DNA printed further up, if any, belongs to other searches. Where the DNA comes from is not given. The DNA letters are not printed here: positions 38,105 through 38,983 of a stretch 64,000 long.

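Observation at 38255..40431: BadA/HbaA-type aromatic acid-CoA ligase co-transcribed with an HD-domain hydrolase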

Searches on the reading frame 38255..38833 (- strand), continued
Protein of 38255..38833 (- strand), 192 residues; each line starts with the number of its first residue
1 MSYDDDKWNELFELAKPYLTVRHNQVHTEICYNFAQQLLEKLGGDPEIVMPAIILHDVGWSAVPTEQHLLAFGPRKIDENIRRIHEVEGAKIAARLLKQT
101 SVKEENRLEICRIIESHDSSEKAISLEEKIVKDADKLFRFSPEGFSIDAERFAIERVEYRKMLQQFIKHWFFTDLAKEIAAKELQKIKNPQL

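Call 23: search_protein_families(library=pfam, proteins=[L049:6008-7690:+, L069:5541-6608:-, L035:8185-9624:-, L017:3021-4679:+, L032:4168-6012:+, L047:3122-4786:+, L025:13609-14853:-, L065:9644-9964:+, L039:10555-11130:+, L079:2286-4925:+], max_evalue=0.0001)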
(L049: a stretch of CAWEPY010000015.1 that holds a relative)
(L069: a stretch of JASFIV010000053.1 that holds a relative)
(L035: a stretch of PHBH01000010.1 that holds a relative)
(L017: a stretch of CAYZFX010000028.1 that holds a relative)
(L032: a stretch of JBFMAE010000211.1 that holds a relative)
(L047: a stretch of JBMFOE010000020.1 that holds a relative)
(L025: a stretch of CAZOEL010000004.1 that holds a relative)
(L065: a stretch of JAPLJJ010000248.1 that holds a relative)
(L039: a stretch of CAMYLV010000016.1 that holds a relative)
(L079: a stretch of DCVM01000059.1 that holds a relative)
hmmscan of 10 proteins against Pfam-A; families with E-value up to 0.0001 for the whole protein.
L049:6008-7690:+ (560 aa): 1 family
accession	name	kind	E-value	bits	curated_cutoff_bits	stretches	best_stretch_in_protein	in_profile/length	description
PF00391.29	PEP-utilizers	-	6.2e-22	77.4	23.1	1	482-553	1-72/72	PEP-utilising enzyme, mobile domain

L069:5541-6608:- (355 aa): 1 family
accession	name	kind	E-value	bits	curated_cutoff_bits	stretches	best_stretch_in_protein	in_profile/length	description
PF01326.24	PPDK_N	-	1.6e-120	402.8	27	1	16-334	2-320/328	Pyruvate phosphate dikinase, AMP/ATP-binding domain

L035:8185-9624:- (479 aa): 3 families
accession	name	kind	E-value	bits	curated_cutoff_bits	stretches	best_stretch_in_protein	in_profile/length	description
PF01977.22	UbiD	-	2.9e-64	216.5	23.3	1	105-309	6-206/206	3-octaprenyl-4-hydroxybenzoate carboxy-lyase Rift-related domain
PF20696.2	UbiD_C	-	1.5e-32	112.7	24.2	1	314-443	1-127/127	3-octaprenyl-4-hydroxybenzoate carboxy-lyase C-terminal domain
PF20695.2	UbiD_N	-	1.7e-19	70.1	24.3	1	9-83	1-71/78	3-octaprenyl-4-hydroxybenzoate carboxy-lyase N-terminal domain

L017:3021-4679:+ (552 aa): 2 families
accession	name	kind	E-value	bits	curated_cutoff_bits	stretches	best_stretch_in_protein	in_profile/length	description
PF00501.34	AMP-binding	-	2.5e-78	264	29.9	1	36-407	2-384/384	AMP-binding enzyme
PF13193.12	AMP-binding_C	-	2.5e-14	54.4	24.5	1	458-534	1-76/76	AMP-binding enzyme C-terminal domain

L032:4168-6012:+ (614 aa): 2 families
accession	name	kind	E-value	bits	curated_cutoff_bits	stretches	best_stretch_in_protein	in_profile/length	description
PF01314.23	AFOR_C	-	1.5e-120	403.3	27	1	218-605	2-385/385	Aldehyde ferredoxin oxidoreductase, domains 2 & 3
PF02730.20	AFOR_N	-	2.2e-72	243.4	29.8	1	7-202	2-197/199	Aldehyde ferredoxin oxidoreductase, N-terminal domain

L047:3122-4786:+ (554 aa): 4 families
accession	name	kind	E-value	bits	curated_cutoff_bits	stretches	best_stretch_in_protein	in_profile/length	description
PF01266.30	DAO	-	1.7e-08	34.8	27.9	0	7-45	1-39/353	FAD dependent oxidoreductase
PF01593.30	Amino_oxidase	-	7.7e-06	25.9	19.8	1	20-303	6-252/443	Flavin containing amine oxidoreductase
PF13450.12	NAD_binding_8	-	1.6e-05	25.5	21.9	1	10-44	1-35/68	NAD(P)-binding Rossmann-like domain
PF07992.20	Pyr_redox_2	-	1.9e-05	24.7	26.1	0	6-121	1-88/291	Pyridine nucleotide-disulphide oxidoreductase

L025:13609-14853:- (414 aa): 2 families
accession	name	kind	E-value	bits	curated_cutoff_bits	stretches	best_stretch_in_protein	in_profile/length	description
PF23189.1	UPF0261_C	-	1.2e-65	221.2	27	1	189-402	2-217/218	Uncharacterised protein family (UPF0261) C-terminal domain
PF06792.17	UPF0261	-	2.5e-50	171.3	27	1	3-178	1-173/176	Uncharacterised protein family (UPF0261) N-terminal domain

L065:9644-9964:+ (106 aa): 1 family
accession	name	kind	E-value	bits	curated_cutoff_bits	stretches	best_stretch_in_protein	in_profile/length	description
PF03992.22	ABM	-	7.5e-09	36.1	23.1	1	1-76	1-76/78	Antibiotic biosynthesis monooxygenase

L039:10555-11130:+ (191 aa): 1 family
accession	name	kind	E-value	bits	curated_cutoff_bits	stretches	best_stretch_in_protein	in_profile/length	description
PF00293.34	NUDIX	-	2.1e-16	60.6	21.1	1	47-161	6-122/134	NUDIX domain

L079:2286-4925:+ (879 aa): 6 families
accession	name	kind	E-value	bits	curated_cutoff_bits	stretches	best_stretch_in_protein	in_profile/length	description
PF02738.23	MoCoBD_1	-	4.9e-83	278.4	27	1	307-547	2-243/244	Molybdopterin cofactor-binding domain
PF20256.3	MoCoBD_2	-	9.6e-62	209.5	27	1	578-820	8-283/283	Molybdopterin cofactor-binding domain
PF01315.27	Ald_Xan_dh_C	-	4.3e-28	98.3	31.3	1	184-289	1-109/110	Aldehyde oxidase and xanthine dehydrogenase, a/b hammerhead domain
PF01799.25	Fer2_2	-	4.8e-28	97.5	30.3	1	74-147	1-75/75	[2Fe-2S] binding domain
PF00111.32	Fer2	-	1.3e-06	28.7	21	1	7-60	2-55/77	2Fe-2S iron-sulfur cluster binding domain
PF13085.11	Fer2_3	-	1e-05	25.9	27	1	37-78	49-89/107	2Fe-2S iron-sulfur cluster binding domain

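Call 30: find_encoding_contigs(protein=P0158, flank=10000, max_places=2)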
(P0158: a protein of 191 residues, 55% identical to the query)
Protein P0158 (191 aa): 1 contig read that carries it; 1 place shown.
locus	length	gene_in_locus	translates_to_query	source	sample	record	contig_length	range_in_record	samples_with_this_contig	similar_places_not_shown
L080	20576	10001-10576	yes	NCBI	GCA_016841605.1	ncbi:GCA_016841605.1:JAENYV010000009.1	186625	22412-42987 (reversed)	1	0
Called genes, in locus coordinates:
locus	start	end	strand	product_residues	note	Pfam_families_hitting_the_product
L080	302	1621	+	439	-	PF06050:HGD-D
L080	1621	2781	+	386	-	PF06050:HGD-D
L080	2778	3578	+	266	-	PF01869:BcrAD_BadFG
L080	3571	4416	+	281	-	PF01869:BcrAD_BadFG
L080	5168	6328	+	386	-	PF03480:DctP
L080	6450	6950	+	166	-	PF04290:DctQ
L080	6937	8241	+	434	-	PF06808:DctM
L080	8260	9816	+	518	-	PF00501:AMP-binding, PF13193:AMP-binding_C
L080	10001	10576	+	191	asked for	PF01966:HD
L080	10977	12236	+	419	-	PF06792:UPF0261, PF23189:UPF0261_C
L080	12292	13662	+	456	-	PF00682:HMGL-like, PF02436:PYC_OADA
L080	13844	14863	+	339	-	PF01326:PPDK_N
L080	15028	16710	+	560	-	PF27448:Rph_4th, PF00391:PEP-utilizers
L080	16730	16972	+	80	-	PF00364:Biotin_lipoyl, PF25973:BSH_CzcB (faint)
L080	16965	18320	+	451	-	PF00289:Biotin_carb_N, PF02222:ATP-grasp, PF02786:CPSase_L_D2, PF07478:Dala_Dala_lig_C (weak), PF02785:Biotin_carb_C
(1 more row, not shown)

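Call 31: find_encoding_contigs(protein=P0123, flank=10000, max_places=3)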
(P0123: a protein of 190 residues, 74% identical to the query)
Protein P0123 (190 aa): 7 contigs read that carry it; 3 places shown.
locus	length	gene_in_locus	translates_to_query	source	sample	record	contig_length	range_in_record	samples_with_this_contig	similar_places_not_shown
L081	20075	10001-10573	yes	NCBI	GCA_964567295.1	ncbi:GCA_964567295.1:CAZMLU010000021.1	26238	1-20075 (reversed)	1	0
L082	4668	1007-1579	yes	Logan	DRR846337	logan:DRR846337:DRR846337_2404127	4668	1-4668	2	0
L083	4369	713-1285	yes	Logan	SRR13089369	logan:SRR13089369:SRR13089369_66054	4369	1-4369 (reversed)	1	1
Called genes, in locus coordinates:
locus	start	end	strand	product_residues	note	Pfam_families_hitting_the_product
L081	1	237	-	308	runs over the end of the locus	PF01545:Cation_efflux, PF16916:ZT_dimer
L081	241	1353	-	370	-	PF04015:DUF362, PF12838:Fer4_7 (weak), PF13187:Fer4_9 (weak), PF13237:Fer4_10, PF25160:LdpA_Fe-S-bd (weak), PF00037:Fer4, PF12797:Fer4_2 (weak), PF12837:Fer4_6, +1 more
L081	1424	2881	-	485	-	PF00587:tRNA-synt_2b, PF03129:HGTP_anticodon, PF09180:ProRS-C_1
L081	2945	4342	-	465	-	PF00202:Aminotran_3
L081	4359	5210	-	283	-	PF02645:DegV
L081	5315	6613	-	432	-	PF00675:Peptidase_M16, PF05193:Peptidase_M16_C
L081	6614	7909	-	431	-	PF05193:Peptidase_M16_C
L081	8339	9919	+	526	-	PF00501:AMP-binding, PF13193:AMP-binding_C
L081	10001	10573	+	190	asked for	PF01966:HD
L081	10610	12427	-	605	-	PF01464:SLT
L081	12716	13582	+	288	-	PF13623:SurA_N_2, PF13624:SurA_N_3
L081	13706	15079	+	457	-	PF00285:Citrate_synt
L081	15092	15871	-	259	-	PF02230:Abhydrolase_2 (faint), PF00561:Abhydrolase_1, PF12146:Hydrolase_4, PF12697:Abhydrolase_6, PF03096:Ndr (faint)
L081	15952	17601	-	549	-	PF02028:BCCT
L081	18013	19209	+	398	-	PF00108:Thiolase_N, PF02803:Thiolase_C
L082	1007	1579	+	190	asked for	PF01966:HD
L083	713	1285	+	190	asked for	PF01966:HD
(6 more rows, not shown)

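Call 32: predict_structure(alignment_id=A1)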
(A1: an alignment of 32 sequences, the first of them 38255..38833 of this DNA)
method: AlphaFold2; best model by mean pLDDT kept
length: 192 residues; sequences in the alignment: 32
mean_pLDDT: 94.3   pTM: 0.91
mean pLDDT of the five models: 94.3, 94.1, 94.0, 93.7, 92.7
residues with pLDDT >= 90: 172; 70-90: 13; 50-70: 5; < 50: 2
segments of 3 or more residues with pLDDT < 50: none
pLDDT, mean of each block of 10 residues (from residue 1): 77 98 96 98 98 98 94 88 97 98 97 96 97 98 96 95 95 98 87 52
secondary structure, 60 per line:
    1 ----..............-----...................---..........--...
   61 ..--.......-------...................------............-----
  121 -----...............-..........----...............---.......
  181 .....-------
elements in order: H5-18 H24-42 H46-55 H58-62 H65-71 H79-97 H104-115 H126-140 H142-151 H156-170 H174-185

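Call 35: fold_search(model_id=the predicted structure, library=pdb)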
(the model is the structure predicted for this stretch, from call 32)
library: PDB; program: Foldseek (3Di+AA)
matches with E <= 10: 257; with E <= 0.001: 1
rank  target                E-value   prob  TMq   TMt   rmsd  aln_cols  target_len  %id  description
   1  2pq7                  3.3e-04  1.00  0.62  0.68   4.4       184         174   18  Crystal structure of predicted HD superfamily hydrolase (104161995) from uncultured Thermotogales bacterium at 1.45 A re (released 2007-05-15)
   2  5dqw_A                7.3e-03  1.00  0.65  0.67   4.4       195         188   20  The crystal structure of Bacillus subtilis YpgQ in complex with ADP (released 2016-04-27)
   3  3b57                  9.1e-03  1.00  0.55  0.58   5.4       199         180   20  Crystal structure of the Lin1889 protein (Q92AN1) from Listeria innocua. Northeast Structural Consortium target LkR65 (released 2007-11-06)
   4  4s1c_A                1.0e-02  1.00  0.43  0.40   7.9       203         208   18  Crystal Structure of L. monocytogenes phosphodiesterase PgpH HD domain (released 2015-02-11)
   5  2pjq_B                1.0e-02  1.00  0.57  0.53   6.2       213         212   17  Crystal structure of Q88U62_LACPL from Lactobacillus plantarum. Northeast Structural Genomics target LpR71 (released 2007-05-01)
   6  3djb_A                1.3e-02  1.00  0.58  0.59   5.4       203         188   21  Crystal structure of a HD-superfamily hydrolase (BT9727_1981) from Bacillus thuringiensis, Northeast Structural Genomi (released 2008-08-19)
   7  2qgs_B                1.4e-02  1.00  0.62  0.60   4.7       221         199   17  Crystal structure of SE1688 protein from Staphylococcus epidermidis. Northeast Structural Genomics Consortium target S (released 2007-07-17)
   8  5dqv_A                1.5e-02  1.00  0.64  0.65   4.5       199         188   21  The crystal structure of Bacillus subtilis YpgQ (released 2016-04-27)
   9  5dqw_B                1.5e-02  1.00  0.59  0.62   4.9       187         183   19  The crystal structure of Bacillus subtilis YpgQ in complex with ADP (released 2016-04-27)
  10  4s1c_D                1.6e-02  1.00  0.42  0.39   8.1       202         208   17  Crystal Structure of L. monocytogenes phosphodiesterase PgpH HD domain (released 2015-02-11)
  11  5dqv_B                2.1e-02  1.00  0.62  0.64   4.6       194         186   19  The crystal structure of Bacillus subtilis YpgQ (released 2016-04-27)
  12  3ccg                  2.3e-02  1.00  0.46  0.47  11.0       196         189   20  Crystal structure of predicted HD superfamily hydrolase involved in NAD metabolism (NP_347894.1) from Clostridium acetob (released 2008-03-11)
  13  4s1b_D                2.4e-02  1.00  0.42  0.38   8.6       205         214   20  Crystal Structure of L. monocytogenes phosphodiesterase PgpH HD domain in complex with Cyclic-di-AMP (released 2015-02-11)
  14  2pjq_D                2.5e-02  1.00  0.49  0.47   7.5       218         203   17  Crystal structure of Q88U62_LACPL from Lactobacillus plantarum. Northeast Structural Genomics target LpR71 (released 2007-05-01)
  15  3gw7_A                2.7e-02  1.00  0.56  0.51   4.8       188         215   18  Crystal structure of a metal-dependent phosphohydrolase with conserved HD domain (yedJ) from Escherichia coli in compl (released 2009-04-14)
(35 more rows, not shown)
